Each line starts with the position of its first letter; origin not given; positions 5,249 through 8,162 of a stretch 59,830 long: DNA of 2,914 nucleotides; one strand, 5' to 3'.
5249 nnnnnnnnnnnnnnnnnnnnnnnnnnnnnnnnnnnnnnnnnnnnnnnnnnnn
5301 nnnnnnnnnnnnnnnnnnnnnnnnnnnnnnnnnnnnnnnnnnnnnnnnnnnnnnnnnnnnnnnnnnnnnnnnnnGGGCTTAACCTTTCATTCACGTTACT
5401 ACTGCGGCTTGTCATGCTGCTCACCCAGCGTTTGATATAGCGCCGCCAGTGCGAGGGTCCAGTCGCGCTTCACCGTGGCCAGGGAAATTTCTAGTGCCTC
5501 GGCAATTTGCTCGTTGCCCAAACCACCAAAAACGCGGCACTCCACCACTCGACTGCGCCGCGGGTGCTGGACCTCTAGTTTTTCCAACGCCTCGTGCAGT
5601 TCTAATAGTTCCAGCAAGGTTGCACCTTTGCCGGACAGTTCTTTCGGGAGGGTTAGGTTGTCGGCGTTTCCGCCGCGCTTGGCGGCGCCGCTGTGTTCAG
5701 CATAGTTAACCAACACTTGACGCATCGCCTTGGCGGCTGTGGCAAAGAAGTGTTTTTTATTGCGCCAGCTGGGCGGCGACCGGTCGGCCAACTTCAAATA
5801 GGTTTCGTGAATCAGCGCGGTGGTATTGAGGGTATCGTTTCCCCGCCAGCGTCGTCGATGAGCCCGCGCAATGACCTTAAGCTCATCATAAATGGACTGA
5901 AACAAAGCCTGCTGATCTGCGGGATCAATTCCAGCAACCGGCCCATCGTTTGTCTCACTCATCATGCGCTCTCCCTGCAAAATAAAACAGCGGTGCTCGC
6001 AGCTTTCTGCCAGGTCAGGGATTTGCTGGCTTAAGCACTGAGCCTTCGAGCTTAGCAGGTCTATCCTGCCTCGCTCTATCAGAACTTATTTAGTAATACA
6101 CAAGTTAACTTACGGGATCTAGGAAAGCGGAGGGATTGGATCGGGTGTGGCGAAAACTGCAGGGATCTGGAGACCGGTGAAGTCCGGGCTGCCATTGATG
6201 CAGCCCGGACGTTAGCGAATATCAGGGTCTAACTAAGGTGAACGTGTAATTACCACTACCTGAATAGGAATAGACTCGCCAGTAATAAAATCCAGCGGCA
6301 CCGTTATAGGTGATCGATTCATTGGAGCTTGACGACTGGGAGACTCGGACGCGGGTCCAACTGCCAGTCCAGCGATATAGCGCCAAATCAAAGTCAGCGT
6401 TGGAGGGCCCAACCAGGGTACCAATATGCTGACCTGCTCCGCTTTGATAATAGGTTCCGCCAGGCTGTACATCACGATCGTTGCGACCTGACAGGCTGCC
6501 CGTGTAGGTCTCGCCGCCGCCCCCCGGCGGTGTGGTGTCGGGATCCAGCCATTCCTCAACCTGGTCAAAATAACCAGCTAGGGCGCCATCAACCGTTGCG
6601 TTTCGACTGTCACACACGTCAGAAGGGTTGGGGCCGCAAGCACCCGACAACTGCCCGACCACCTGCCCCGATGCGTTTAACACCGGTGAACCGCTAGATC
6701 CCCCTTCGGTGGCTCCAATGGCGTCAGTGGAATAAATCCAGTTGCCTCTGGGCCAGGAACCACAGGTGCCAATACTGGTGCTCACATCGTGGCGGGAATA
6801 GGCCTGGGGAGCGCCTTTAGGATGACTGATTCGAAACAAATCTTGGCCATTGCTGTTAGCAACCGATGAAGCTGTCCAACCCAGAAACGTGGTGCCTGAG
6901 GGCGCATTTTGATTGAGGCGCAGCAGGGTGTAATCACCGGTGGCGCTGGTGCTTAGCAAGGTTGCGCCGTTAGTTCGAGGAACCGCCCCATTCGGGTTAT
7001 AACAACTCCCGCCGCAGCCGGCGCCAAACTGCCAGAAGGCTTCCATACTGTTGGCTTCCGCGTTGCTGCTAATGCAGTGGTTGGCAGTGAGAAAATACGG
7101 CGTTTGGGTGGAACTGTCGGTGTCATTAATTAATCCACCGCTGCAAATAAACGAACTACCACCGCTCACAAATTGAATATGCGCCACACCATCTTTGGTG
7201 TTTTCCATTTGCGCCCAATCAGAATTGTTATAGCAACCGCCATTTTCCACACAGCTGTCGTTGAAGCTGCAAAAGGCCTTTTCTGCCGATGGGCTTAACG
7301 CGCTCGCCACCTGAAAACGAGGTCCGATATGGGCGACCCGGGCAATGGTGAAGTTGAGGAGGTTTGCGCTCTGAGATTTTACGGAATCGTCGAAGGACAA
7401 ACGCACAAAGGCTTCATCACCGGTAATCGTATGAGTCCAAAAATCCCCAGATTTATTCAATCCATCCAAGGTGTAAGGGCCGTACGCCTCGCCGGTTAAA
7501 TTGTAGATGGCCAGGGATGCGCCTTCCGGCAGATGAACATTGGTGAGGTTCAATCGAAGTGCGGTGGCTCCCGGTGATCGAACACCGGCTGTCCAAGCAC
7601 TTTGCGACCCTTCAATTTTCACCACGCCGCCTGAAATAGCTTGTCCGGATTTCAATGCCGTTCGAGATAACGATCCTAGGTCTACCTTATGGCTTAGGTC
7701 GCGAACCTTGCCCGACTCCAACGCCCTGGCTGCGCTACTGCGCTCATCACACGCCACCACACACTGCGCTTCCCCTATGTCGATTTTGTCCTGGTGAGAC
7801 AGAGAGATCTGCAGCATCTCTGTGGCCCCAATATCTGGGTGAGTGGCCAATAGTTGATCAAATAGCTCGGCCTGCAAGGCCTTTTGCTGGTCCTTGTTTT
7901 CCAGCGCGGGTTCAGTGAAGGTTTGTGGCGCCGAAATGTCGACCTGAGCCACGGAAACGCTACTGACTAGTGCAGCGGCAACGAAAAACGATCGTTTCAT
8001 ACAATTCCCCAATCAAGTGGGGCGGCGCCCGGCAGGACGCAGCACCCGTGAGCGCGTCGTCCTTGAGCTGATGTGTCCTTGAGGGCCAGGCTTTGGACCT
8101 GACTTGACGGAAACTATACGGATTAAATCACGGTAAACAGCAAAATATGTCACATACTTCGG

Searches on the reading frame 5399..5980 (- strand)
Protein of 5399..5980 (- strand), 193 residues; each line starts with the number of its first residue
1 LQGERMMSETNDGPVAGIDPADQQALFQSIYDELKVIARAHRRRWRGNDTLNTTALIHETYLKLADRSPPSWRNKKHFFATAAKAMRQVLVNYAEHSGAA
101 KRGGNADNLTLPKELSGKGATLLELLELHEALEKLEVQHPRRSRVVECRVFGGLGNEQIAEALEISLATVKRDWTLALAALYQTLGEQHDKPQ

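Call 10: search_protein_families(library=ncbifam, proteins=[window:5399-5980:-])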
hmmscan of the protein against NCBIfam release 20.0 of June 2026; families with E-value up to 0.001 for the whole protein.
window:5399-5980:- (193 aa): 11 families
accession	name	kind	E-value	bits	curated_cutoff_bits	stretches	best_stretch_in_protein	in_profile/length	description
TIGR02999.1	Sig-70_X6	subfamily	6e-50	169.7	126.15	1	20-185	16-182/183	ECF-type sigma factor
TIGR02937.1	sigma70-ECF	superfamily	1.9e-11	43.8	42.9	1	24-183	4-163/165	sigma-70 family RNA polymerase sigma factor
TIGR02983.1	SigE-fam_strep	subfamily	1.6e-07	31.4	141.55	1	83-187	58-160/162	SigE family RNA polymerase sigma factor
NF009178.0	PRK12526.1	equivalog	1.7e-06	27.7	301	1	129-190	153-211/211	RNA polymerase sigma factor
NF007227.0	PRK09645.1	subfamily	4.8e-06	26.6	202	1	104-188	91-173/177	sigma-70 family RNA polymerase sigma factor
NF009180.0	PRK12528.1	subfamily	6.4e-06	26.3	184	1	29-177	12-157/165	RNA polymerase sigma factor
TIGR02985.1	Sig70_bacteroi1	subfamily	2.2e-05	24.7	126.4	1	128-184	108-161/162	RNA polymerase sigma-70 factor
NF009172.0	PRK12519.1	subfamily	4.6e-05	23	222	1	127-188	134-192/194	RNA polymerase sigma factor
TIGR02984.1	Sig-70_plancto1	subfamily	0.00017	21.2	183.75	1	126-185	132-188/189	RNA polymerase sigma-70 factor, Planctomycetaceae-specific subfamily 1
NF005514.0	PRK07122.1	subfamily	0.00073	18.8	372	1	105-183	183-261/264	RNA polymerase sigma factor SigF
NF009181.0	PRK12529.1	equivalog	0.00093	19.4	247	0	80-173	71-164/179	RNA polymerase sigma factor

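Call 11: search_protein_families(library=pfam, proteins=[window:5399-5980:-])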
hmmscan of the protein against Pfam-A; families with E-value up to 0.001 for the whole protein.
window:5399-5980:- (193 aa): 2 families
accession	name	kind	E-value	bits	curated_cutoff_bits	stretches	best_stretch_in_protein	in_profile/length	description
PF07638.17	Sigma70_ECF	-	8.5e-38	130.5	21.1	1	19-183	15-181/185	ECF sigma factor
PF08281.18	Sigma70_r4_2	-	4.9e-07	29.7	25.7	1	126-181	2-54/54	Sigma-70, region 4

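Call 20: find_related_loci(query=window:5399-5980:-, collection=genome_contigs, flank=8000)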
Query window:5399-5980:- (193 aa) in genome_contigs; peptide patterns used: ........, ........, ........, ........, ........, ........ (x = any residue, [..] = any of these).
95 stretches matched a pattern; 4 encode a relative of the query (tblastn E <= 1e-3); 4 distinct loci.
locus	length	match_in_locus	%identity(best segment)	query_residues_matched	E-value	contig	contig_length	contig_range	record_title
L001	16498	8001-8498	60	25-192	9e-62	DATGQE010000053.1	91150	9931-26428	MAG TPA_asm: Woeseiaceae bacterium isolate SMAG_U10415 k141_4133479, whole genome shotgun sequence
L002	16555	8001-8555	51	2-187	7e-56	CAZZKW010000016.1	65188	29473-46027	MAG TPA_asm: uncultured Woeseiaceae bacterium isolate SRP128015_co1_142 genome assembly, contig: NODE_254_length_65188_c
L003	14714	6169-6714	44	5-185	2e-43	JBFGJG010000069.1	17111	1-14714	MAG: Gemmatimonadales bacterium isolate Mix_sand03.2021.01.D.106 k141_2430554_length_17111_cov_16.9995, whole genome sho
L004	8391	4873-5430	39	1-187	2e-42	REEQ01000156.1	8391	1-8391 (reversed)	MAG: Wenzhouxiangellaceae bacterium isolate PLM2.Bin43 NODE_11679_length_8391_cov_24.8315, whole genome shotgun sequence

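Call 32: find_homologous_proteins(query=window:5399-5980:-, max_evalue=1e-20)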
Query window:5399-5980:- (193 aa): 1755 proteins with E <= 1e-20 among 2495 candidates; the best 120 are listed.
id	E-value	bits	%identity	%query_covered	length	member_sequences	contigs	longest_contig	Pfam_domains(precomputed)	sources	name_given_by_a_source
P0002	6.9e-119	412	100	97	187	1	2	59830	PF07638.18,PF08281.19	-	-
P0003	1.6e-79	284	74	94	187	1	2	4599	PF07638.18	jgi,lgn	-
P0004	2.0e-77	277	75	89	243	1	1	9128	PF07638.18,PF08281.19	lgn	-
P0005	4.8e-67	243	66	87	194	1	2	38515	PF07638.18,PF08281.19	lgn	-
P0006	2.2e-63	231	67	83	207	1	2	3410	PF07638.18,PF08281.19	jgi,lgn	-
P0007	8.1e-59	217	63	83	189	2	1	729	PF07638.18,PF08281.19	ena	-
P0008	2.5e-58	215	60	88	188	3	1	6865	PF07638.18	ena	-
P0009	8.6e-57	210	60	87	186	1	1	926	PF07638.18,PF08281.19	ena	-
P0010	1.3e-56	209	59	88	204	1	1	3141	PF07638.18,PF08281.19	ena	-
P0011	5.0e-56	207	55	92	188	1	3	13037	PF07638.18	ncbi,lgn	ncbi:MAG: ECF-type sigma factor [Lysobacterales bacterium]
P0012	5.9e-56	207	57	89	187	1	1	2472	PF07638.18,PF08281.19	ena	-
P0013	8.9e-56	207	62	83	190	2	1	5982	PF07638.18,PF08281.19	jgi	jgi:RNA polymerase sigma factor (TIGR02999 family)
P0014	1.0e-55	206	59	91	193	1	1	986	PF07638.18,PF08281.19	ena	-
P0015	1.1e-55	206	54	98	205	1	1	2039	PF07638.18,PF08281.19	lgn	-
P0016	1.1e-55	206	57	91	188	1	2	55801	PF07638.18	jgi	jgi:RNA polymerase sigma factor (TIGR02999 family)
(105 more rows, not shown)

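Call 34: find_encoding_contigs(protein=P0004, flank=10000, max_places=3)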
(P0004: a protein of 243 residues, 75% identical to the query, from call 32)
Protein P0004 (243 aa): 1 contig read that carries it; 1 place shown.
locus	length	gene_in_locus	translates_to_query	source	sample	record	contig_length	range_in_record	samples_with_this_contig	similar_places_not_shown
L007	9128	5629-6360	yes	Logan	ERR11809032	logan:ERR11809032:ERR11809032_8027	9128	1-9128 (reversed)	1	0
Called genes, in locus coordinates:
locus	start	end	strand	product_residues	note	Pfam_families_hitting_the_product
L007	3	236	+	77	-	?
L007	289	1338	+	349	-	PF00696:AA_kinase, PF01472:PUA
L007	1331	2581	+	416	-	PF00171:Aldedh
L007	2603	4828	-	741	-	PF06452:CBM9_1 (faint), PF19313:DUF5916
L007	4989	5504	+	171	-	-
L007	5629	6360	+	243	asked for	PF07638:Sigma70_ECF, PF08281:Sigma70_r4_2 (weak)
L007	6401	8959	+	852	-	PF13176:TPR_7 (faint), PF00069:Pkinase, PF07714:PK_Tyr_Ser-Thr, PF03109:ABC1, PF13424:TPR_12, PF24885:TPR_NPHP3, PF17874:TPR_MalT, PF13424:TPR_12, +4 more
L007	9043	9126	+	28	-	?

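Call 35: find_encoding_contigs(protein=P0005, flank=10000, max_places=3)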
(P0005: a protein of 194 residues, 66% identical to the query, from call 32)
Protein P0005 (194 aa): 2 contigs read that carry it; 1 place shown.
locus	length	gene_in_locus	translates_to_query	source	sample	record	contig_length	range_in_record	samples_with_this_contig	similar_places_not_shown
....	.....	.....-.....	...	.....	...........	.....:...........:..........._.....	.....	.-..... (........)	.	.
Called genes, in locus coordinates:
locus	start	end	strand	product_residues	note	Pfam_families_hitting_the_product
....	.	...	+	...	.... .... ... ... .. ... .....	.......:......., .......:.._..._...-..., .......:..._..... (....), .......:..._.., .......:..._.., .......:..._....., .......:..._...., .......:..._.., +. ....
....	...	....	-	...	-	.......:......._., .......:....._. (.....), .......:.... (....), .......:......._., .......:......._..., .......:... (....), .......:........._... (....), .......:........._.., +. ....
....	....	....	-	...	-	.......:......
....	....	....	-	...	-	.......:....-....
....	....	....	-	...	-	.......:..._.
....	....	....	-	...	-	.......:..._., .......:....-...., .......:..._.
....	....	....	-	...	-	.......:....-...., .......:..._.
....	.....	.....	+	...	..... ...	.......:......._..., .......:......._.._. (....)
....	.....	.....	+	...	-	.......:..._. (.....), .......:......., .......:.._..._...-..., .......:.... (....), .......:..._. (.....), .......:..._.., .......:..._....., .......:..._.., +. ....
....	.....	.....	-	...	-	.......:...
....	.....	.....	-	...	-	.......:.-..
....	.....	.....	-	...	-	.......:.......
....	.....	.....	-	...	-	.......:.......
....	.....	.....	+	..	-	?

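Call 36: find_encoding_contigs(protein=P0003, flank=10000, max_places=3)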
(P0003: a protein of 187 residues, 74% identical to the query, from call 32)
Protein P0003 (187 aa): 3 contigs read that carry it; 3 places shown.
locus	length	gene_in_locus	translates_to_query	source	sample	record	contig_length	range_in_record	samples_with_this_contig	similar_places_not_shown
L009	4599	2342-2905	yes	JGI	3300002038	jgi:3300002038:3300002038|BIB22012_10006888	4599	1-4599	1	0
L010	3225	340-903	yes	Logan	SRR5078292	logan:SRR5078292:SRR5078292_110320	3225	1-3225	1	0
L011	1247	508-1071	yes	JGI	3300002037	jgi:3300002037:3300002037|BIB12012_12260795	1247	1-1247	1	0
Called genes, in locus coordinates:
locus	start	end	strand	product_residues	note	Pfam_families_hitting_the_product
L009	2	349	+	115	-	?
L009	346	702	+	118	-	PF00550:PP-binding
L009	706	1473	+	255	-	-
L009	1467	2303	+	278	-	PF12146:Hydrolase_4 (weak)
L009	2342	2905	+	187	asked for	PF07638:Sigma70_ECF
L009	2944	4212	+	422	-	PF00069:Pkinase, PF07714:PK_Tyr_Ser-Thr, PF03109:ABC1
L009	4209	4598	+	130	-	?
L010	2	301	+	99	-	?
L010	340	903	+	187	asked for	PF07638:Sigma70_ECF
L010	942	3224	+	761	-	?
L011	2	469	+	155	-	?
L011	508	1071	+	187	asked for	PF07638:Sigma70_ECF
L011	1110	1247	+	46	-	?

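Call 46: find_related_loci(query=A1, collection=genome_contigs, flank=8000)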
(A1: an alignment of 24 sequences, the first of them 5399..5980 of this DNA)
Query A1 (193 aa) in genome_contigs; peptide patterns used: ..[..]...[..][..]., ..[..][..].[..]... (x = any residue, [..] = any of these).
558 stretches matched a pattern; 529 encode a relative of the query (tblastn E <= 1e-3); the best 80 are kept; 80 distinct loci.
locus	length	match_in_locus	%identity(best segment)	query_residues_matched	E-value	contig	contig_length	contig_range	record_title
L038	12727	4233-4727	63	26-190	1e-66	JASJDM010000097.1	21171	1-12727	MAG: Lysobacterales bacterium isolate MO_188.B40 MO_188.c_2170, whole genome shotgun sequence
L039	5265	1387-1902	55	5-181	6e-61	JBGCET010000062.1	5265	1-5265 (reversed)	MAG: Lysobacterales bacterium isolate SGMAG-40 contig62, whole genome shotgun sequence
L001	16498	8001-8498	60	25-192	2e-60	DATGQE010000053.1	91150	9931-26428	MAG TPA_asm: Woeseiaceae bacterium isolate SMAG_U10415 k141_4133479, whole genome shotgun sequence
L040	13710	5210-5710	57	22-188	5e-58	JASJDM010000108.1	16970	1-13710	MAG: Lysobacterales bacterium isolate MO_188.B40 MO_188.c_3458, whole genome shotgun sequence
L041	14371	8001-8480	56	26-185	3e-57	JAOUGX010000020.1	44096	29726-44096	MAG: Gammaproteobacteria bacterium isolate 4_1_May_SF_Bin44 4_1_May_SF_Bin44_scaffold_262_c1, whole genome shotgun seque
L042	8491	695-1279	51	5-185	6e-57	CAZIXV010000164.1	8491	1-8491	MAG TPA_asm: uncultured Steroidobacteraceae bacterium isolate SRP220891_co3_133 genome assembly, contig: NODE_14420_leng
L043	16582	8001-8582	49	5-192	1e-56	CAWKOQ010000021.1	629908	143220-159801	MAG: uncultured Gammaproteobacteria bacterium isolate MFD03551.bin.1.156 genome assembly, contig: contig_6181, whole gen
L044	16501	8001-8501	54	26-192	6e-56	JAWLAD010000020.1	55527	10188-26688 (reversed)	MAG: Steroidobacteraceae bacterium isolate AC3.11 AC3.11.fa-20, whole genome shotgun sequence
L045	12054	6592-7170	49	5-191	6e-56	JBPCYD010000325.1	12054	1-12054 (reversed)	MAG: Woeseiaceae bacterium isolate MAG_seacave_37 S1Ck127_5985415, whole genome shotgun sequence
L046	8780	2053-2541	54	24-187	5e-56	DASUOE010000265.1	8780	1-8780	MAG TPA_asm: Woeseiaceae bacterium isolate SMAG_U1620 k141_1184923, whole genome shotgun sequence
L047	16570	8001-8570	50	5-188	1e-55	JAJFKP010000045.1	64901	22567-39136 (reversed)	MAG: Woeseiaceae bacterium isolate OFTM117 OFTM117_44, whole genome shotgun sequence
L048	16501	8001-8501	53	19-185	9e-56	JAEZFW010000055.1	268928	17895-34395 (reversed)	MAG: Proteobacteria bacterium isolate OH_CBrB_69 k127_136237, whole genome shotgun sequence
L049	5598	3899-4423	49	6-185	1e-55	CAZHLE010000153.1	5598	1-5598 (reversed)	MAG TPA_asm: uncultured Woeseiaceae bacterium isolate SRP072547_co1_16 genome assembly, contig: NODE_32685_length_5598_c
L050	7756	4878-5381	55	19-186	1e-55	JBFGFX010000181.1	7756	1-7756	MAG: Woeseiaceae bacterium isolate Mix_sand02.2020.12.G.53 k141_595728_length_7756_cov_9.6383, whole genome shotgun sequ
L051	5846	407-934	51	5-185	3e-55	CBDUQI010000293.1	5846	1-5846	MAG TPA_asm: uncultured Gammaproteobacteria bacterium isolate SRR18550245_binner23_Refined_1 genome assembly, contig: ER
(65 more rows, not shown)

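Call 62: search_solved_structures(query=window:5399-5980:-, max_evalue=0.01)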
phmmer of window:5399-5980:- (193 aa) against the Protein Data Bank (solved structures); distinct sequences matched with E-value up to 0.01: 0.

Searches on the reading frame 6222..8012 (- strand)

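Call 10: search_protein_families(library=ncbifam, proteins=[window:6222-8012:-])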
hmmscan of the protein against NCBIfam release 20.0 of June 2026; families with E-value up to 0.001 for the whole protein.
window:6222-8012:- (596 aa): 0 families

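Call 11: search_protein_families(library=pfam, proteins=[window:6222-8012:-])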
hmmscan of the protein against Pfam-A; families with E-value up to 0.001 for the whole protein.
window:6222-8012:- (596 aa): 1 family
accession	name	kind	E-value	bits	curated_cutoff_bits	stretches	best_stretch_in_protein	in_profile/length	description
PF13365.12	Trypsin_2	-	9.8e-16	59.2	27.6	1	290-453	1-143/144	Trypsin-like peptidase domain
